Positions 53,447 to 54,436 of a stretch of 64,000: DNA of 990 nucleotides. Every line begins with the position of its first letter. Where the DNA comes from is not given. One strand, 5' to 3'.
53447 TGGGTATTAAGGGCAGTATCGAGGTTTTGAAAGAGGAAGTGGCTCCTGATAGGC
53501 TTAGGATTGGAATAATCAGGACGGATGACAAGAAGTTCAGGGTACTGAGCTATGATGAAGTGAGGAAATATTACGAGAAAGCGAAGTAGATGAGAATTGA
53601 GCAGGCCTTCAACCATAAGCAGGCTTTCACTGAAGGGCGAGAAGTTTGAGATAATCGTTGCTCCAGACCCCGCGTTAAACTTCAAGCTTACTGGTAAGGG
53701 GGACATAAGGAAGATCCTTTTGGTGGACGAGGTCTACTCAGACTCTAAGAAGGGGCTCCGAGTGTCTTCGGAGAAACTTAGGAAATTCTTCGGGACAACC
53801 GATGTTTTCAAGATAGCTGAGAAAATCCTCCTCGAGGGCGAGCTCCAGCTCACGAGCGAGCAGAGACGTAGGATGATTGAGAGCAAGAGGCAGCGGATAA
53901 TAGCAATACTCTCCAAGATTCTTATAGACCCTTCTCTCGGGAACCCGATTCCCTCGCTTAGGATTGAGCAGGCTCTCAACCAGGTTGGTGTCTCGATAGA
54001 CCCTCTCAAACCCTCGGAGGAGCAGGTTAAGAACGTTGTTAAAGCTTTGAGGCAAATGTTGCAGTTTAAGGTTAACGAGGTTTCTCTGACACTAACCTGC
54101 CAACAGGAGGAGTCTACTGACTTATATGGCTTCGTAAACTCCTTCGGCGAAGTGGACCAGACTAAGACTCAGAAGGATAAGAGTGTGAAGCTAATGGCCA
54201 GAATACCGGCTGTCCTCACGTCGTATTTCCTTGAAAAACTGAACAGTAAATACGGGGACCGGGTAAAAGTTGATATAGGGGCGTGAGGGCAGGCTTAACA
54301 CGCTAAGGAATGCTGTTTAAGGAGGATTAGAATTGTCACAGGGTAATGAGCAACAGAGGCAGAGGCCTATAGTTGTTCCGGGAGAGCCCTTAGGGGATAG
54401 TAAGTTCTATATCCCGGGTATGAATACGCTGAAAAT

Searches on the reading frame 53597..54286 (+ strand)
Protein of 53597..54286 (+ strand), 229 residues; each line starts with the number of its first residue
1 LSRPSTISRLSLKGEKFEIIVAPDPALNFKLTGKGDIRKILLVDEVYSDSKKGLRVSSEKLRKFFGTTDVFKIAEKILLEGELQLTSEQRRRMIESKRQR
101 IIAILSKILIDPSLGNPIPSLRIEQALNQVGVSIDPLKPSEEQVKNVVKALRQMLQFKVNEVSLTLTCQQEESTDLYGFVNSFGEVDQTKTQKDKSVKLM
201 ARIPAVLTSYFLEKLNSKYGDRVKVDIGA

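Call 42: search_protein_families(library=pfam, proteins=[window:53597-54286:+], max_evalue=0.0001)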
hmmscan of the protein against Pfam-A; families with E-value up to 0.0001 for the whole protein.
window:53597-54286:+ (229 aa): 2 families
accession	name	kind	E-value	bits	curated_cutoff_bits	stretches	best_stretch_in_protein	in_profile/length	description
PF01172.24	SBDS_N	-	3.3e-20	72.2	24.6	1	7-91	4-88/88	Shwachman-Bodian-Diamond syndrome (SBDS) N-terminal domain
PF09377.16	SBDS_domain_II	-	1.8e-15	57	27.2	1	100-156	2-58/62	SBDS protein, domain II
